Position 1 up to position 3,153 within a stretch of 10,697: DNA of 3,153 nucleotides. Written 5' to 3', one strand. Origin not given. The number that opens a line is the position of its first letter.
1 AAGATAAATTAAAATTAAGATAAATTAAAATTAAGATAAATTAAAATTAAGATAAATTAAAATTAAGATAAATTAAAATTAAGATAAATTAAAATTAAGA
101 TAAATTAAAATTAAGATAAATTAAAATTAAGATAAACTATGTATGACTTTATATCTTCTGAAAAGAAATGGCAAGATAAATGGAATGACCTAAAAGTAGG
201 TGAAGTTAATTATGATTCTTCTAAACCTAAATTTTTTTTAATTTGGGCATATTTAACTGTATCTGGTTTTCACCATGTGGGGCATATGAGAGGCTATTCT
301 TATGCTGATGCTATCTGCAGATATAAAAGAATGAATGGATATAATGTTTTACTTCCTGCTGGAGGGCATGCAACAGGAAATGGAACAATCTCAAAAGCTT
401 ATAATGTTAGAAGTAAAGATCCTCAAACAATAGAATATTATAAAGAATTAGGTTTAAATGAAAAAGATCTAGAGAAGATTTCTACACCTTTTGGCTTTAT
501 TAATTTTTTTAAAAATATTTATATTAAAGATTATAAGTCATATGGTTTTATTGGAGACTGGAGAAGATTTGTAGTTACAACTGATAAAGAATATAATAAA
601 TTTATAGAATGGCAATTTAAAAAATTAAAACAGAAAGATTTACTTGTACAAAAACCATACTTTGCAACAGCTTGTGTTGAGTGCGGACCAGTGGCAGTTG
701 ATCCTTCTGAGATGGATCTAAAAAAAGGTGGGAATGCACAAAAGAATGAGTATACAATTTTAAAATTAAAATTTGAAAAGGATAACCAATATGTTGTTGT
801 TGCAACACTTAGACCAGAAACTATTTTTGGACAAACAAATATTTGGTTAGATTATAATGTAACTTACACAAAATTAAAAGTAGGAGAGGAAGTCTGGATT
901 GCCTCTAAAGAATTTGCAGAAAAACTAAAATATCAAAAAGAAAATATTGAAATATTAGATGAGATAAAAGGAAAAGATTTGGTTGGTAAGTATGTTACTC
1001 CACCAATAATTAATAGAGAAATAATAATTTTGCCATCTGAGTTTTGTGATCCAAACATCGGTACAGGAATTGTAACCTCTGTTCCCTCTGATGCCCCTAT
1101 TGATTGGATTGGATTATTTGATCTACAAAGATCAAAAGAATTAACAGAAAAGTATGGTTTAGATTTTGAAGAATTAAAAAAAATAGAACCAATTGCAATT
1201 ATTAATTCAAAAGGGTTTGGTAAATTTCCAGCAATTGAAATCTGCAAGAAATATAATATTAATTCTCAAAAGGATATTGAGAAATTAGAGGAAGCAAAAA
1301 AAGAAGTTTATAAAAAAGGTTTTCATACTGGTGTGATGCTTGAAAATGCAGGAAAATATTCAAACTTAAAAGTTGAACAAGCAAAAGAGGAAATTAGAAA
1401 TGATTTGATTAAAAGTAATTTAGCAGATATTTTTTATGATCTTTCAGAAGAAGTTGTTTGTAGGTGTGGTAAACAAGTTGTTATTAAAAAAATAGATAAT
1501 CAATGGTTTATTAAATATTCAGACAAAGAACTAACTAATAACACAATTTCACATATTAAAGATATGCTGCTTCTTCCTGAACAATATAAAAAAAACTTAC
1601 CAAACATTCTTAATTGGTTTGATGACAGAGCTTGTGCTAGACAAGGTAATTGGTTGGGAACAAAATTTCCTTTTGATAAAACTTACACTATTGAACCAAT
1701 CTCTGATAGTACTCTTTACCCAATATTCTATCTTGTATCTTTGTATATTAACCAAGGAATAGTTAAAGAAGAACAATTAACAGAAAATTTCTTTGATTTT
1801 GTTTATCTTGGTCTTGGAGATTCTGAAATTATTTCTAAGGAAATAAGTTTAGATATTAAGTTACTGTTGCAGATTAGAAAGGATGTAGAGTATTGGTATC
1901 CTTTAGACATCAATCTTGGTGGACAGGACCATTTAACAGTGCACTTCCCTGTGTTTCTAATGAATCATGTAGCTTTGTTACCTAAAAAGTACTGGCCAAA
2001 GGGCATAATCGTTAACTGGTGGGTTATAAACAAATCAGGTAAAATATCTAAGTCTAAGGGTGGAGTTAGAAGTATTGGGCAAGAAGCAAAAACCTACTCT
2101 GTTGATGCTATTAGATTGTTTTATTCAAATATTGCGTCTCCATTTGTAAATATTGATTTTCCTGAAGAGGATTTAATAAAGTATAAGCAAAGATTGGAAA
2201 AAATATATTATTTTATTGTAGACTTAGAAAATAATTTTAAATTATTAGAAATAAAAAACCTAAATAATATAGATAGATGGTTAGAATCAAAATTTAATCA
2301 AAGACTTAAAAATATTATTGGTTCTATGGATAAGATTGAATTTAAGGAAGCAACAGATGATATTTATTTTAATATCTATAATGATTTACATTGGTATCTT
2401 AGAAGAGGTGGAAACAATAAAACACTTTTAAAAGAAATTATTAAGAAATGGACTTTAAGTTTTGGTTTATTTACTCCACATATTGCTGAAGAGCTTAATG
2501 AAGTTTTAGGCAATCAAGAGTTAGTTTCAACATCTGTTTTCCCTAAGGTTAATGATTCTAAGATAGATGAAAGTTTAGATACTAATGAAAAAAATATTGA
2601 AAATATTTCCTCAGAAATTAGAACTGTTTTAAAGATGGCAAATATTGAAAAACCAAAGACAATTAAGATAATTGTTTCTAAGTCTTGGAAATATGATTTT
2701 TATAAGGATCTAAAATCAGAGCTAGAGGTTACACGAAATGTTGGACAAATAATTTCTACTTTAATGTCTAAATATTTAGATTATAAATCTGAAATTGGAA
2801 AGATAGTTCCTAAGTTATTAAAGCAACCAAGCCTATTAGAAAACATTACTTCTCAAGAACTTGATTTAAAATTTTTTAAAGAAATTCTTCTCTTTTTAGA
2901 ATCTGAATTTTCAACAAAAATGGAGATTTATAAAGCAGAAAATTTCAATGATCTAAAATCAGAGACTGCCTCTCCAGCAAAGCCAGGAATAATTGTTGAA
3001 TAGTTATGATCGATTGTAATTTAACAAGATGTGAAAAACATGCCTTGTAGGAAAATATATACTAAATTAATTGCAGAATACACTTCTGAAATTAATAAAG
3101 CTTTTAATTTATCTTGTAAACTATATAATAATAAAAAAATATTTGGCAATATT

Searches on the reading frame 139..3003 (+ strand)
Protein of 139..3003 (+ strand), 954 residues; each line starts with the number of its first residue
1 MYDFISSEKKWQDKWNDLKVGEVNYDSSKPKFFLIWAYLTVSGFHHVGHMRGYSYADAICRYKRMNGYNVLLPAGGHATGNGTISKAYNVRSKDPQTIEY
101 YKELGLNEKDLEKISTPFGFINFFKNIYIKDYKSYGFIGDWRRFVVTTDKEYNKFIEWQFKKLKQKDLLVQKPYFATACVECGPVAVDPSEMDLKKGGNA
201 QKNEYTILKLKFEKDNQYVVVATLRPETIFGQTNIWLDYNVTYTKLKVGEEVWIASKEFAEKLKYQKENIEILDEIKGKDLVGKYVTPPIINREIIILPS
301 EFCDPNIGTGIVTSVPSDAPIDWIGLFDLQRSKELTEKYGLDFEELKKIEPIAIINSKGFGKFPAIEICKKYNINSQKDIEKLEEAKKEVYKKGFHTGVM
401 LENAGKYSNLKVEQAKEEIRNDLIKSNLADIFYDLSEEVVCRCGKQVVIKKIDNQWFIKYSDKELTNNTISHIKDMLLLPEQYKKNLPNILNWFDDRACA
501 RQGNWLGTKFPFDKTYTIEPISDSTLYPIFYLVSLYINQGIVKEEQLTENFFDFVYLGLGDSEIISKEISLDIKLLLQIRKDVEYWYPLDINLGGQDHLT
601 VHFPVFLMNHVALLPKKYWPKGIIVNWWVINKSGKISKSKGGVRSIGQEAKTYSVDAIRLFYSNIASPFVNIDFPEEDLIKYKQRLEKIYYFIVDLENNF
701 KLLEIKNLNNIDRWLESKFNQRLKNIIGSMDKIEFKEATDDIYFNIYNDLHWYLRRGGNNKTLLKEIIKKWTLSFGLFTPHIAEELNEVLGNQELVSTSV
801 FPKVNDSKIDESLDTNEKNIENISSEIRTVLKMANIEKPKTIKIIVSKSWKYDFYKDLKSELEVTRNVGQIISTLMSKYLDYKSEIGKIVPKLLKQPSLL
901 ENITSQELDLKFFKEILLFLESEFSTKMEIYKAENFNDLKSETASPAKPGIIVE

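Call 5: search_protein_families(library=pfam, proteins=[window:139-3003:+], max_evalue=0.1)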
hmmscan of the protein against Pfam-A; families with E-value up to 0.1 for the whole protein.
window:139-3003:+ (954 aa): 8 families
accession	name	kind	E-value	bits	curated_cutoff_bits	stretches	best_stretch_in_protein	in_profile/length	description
PF00133.28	tRNA-synt_1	-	3.4e-21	75.9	22.7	2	11-512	2-245/414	tRNA synthetases class I (I, L, M and V)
PF08264.19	Anticodon_1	-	5.1e-19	69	25.1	1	712-844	1-146/148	Anticodon-binding domain of tRNA ligase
PF09334.17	tRNA-synt_1g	-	2.1e-11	43.7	20.1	2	41-98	10-67/391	tRNA synthetases class I (M)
PF13603.12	tRNA-synt_1_2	-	1.1e-07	31.9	25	1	208-323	12-126/185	Leucyl-tRNA synthetase, editing domain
PF01406.26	tRNA-synt_1e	-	0.00078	19.3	27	0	588-679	207-296/301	tRNA synthetases class I (C) catalytic domain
PF01921.24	tRNA-synt_1f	-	0.00093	18.6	27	0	595-674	241-320/360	tRNA synthetases class I (K)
PF00416.27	Ribosomal_S13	-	0.059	14.2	31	0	343-387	7-50/128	Ribosomal protein S13/S18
PF24471.1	KH_DEAH11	-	0.069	13.2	27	0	333-351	16-34/70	DEAH11-like, KH-domain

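Call 6: search_protein_families(library=ncbifam, proteins=[window:139-3003:+], max_evalue=0.1)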
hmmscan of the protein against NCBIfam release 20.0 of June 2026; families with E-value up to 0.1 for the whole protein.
window:139-3003:+ (954 aa): 17 families
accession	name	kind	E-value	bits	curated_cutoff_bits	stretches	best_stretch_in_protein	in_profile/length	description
NF008957.0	PRK12300.1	subfamily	1.4e-265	883.8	677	1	3-954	5-946/946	leucine--tRNA ligase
TIGR00395.1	leuS_arch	equivalog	2.2e-242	807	648.5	1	7-954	3-938/938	leucine--tRNA ligase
TIGR00422.1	valS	equivalog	9.8e-63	212.4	612.1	4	2-236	5-229/863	valine--tRNA ligase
NF004349.1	PRK05729.1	equivalog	1.9e-48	165.3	704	3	2-238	4-225/860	valine--tRNA ligase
NF009687.0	PRK13208.1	equivalog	3e-47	161.3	738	3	2-229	10-221/801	valine--tRNA ligase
TIGR00392.1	ileS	equivalog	4.4e-36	124.4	621.4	2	3-316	7-332/861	isoleucine--tRNA ligase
TIGR00396.1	leuS_bact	equivalog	1.3e-32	112.8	548.4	3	2-174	1-150/843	leucine--tRNA ligase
NF011492.0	PRK14900.1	equivalog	7.9e-23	80.3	1783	3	7-237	18-239/1044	valine--tRNA ligase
NF000540.1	alt_ValS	exception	1.8e-18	66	900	2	8-229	10-237/827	valine--tRNA ligase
NF000258.1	MupB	exception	3.6e-13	48.3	1900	2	15-317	16-318/1033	mupirocin-resistant isoleucine--tRNA ligase MupB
TIGR00398.1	metG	equivalog_domain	1.5e-12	47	336.35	2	41-97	10-65/530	methionine--tRNA ligase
NF008900.0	PRK12267.1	equivalog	1.4e-10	40.3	598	2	584-752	250-423/648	methionine--tRNA ligase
NF040702.1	ileS_w_GNAT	exception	1.7e-08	32.6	1999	1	398-742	539-893/1100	isoleucine--tRNA ligase, N-acetyltransferase domain-containing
TIGR00435.1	cysS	equivalog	6e-06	25.6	340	1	588-724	219-351/466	cysteine--tRNA ligase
NF001100.0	PRK00133.1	equivalog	0.00033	19.3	587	1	41-103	16-78/676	methionine--tRNA ligase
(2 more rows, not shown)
